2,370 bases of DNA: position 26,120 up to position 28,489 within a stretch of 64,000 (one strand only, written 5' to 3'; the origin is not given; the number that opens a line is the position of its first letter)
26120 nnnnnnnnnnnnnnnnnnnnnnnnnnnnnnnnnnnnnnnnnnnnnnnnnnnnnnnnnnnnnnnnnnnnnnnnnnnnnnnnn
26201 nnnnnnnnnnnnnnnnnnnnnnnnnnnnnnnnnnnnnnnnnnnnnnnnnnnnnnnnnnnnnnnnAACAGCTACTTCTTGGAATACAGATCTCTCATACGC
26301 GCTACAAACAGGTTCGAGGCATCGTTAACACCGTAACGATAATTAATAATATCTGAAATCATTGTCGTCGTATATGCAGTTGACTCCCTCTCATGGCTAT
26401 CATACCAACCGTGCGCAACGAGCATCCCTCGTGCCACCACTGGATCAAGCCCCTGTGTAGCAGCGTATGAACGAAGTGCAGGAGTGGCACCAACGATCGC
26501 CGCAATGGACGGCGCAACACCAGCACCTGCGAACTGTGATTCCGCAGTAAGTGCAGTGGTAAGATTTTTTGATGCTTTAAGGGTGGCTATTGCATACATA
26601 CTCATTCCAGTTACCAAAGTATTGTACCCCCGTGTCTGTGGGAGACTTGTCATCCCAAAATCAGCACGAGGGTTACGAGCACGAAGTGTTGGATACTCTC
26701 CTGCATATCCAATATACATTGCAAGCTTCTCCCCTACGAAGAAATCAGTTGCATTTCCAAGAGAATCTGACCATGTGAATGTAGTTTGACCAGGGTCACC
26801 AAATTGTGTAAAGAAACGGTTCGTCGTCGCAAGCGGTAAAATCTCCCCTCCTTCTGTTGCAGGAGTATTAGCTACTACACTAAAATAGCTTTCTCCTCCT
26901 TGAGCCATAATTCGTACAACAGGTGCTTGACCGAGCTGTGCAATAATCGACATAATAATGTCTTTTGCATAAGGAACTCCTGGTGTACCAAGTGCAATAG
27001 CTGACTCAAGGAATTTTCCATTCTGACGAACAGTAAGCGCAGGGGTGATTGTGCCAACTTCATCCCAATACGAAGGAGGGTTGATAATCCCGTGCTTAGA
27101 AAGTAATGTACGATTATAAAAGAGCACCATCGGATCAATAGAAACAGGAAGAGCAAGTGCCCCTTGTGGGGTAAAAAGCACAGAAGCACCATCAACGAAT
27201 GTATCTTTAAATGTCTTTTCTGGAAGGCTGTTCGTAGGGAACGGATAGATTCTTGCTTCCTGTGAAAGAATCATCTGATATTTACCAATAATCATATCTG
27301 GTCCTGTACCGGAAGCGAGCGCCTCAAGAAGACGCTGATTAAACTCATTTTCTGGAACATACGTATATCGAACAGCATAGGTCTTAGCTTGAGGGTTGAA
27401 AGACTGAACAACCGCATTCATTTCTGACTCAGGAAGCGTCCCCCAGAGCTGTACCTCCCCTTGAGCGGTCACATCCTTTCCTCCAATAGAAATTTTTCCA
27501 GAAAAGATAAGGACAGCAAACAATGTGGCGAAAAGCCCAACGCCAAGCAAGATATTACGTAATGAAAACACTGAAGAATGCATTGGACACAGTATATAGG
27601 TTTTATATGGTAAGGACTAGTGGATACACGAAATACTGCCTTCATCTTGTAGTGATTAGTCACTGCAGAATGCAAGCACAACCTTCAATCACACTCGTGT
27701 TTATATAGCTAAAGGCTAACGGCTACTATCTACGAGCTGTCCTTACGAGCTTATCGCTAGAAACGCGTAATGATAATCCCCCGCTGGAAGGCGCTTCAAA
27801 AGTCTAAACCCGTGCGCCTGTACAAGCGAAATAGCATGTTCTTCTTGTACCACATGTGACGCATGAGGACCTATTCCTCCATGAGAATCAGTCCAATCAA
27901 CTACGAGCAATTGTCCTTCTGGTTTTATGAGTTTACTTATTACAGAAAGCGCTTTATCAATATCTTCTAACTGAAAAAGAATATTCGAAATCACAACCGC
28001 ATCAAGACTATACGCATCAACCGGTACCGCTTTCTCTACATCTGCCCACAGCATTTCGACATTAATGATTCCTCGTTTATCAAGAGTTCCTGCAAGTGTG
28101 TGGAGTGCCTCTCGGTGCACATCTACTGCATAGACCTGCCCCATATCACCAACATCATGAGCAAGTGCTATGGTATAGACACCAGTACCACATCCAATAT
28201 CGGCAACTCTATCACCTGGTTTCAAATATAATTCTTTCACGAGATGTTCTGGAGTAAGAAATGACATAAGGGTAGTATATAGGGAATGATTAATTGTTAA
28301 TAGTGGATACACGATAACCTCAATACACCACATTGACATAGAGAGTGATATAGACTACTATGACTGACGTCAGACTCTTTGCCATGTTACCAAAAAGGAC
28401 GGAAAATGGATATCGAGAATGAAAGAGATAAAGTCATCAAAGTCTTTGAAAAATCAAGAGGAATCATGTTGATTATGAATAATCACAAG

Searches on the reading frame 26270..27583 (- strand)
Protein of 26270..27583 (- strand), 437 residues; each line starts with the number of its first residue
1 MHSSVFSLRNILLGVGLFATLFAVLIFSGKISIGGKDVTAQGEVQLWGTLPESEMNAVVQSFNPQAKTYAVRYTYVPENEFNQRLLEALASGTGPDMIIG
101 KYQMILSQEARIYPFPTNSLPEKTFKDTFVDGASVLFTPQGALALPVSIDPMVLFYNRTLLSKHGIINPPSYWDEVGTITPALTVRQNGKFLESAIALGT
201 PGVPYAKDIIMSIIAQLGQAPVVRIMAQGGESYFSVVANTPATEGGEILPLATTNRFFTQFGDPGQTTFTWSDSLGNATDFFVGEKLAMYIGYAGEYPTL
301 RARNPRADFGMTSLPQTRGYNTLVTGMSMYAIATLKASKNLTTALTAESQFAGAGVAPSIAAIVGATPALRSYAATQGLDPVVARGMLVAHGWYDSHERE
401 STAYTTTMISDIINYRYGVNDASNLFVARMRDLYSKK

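Call 4: search_protein_families(library=pfam, proteins=[window:26270-27583:-], max_evalue=1)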
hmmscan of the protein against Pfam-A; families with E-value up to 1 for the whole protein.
window:26270-27583:- (437 aa): 2 families
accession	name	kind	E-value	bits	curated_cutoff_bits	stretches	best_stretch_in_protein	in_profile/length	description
PF01547.30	SBP_bac_1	-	8.3e-13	49.4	26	1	54-340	9-289/307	Bacterial extracellular solute-binding protein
PF13416.11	SBP_bac_8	-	9.1e-13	49.1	27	1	58-339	2-232/279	Bacterial extracellular solute-binding protein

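Call 89: search_protein_families(library=ncbifam, proteins=[window:26270-27583:-], max_evalue=0.1)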
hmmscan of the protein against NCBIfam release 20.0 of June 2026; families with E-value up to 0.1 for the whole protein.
window:26270-27583:- (437 aa): 2 families
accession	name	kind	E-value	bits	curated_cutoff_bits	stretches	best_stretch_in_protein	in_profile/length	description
NF007011.0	PRK09474.1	equivalog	0.001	18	291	1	80-184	68-166/396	maltose/maltodextrin ABC transporter substrate-binding protein MalE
TIGR03850.1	bind_CPR_0540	equivalog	0.018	13.7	299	1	144-179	153-187/437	carbohydrate ABC transporter substrate-binding protein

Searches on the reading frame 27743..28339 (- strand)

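Call 90: search_protein_families(library=pfam, proteins=[window:27743-28339:-], max_evalue=0.001)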
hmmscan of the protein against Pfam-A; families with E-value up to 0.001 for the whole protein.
window:27743-28339:- (198 aa): 17 families
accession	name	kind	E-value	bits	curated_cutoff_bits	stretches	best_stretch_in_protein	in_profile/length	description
PF13847.12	Methyltransf_31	-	4.2e-18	65.9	27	1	40-150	2-113/145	Methyltransferase domain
PF13649.12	Methyltransf_25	-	2.5e-15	57.4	27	1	45-142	1-97/97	Methyltransferase domain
PF08241.18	Methyltransf_11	-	6.9e-15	55.9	21.2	1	47-145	2-94/95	Methyltransferase domain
PF01209.24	Ubie_methyltran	-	1.7e-14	54.2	20.1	1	39-149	45-154/233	ubiE/COQ5 methyltransferase family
PF08242.18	Methyltransf_12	-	1.1e-11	45.7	30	1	47-144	2-98/98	Methyltransferase domain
PF05175.20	MTS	-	8.8e-10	38.9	23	1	33-140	23-125/170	Methyltransferase small domain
PF13489.12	Methyltransf_23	-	2.3e-08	34.4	27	1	33-159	12-124/164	Methyltransferase domain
PF01135.25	PCMT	-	1.4e-07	32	20.3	1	34-108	66-140/210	Protein-L-isoaspartate(D-aspartate) O-methyltransferase (PCMT)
PF06325.19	PrmA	-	4.5e-07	30.1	22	1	36-145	156-257/296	Ribosomal protein L11 methyltransferase (PrmA)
PF01728.25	FtsJ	-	2.7e-06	27.9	24.1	1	34-83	13-59/181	FtsJ-like methyltransferase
PF09243.16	Rsm22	-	0.00011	22.1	23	1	7-147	3-139/275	Mitochondrial small ribosomal subunit Rsm22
PF02390.23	Methyltransf_4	-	0.00021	21.3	24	1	45-102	5-61/173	Putative methyltransferase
PF10294.15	Methyltransf_16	-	0.00023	21.4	21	1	43-147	48-156/174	Lysine methyltransferase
PF08704.16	GCD14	-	0.00029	21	26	1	33-92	32-91/247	tRNA methyltransferase complex GCD14 subunit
PF01189.24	Methyltr_RsmB-F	-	0.00036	20.7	27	0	37-104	4-71/199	16S rRNA methyltransferase RsmB/F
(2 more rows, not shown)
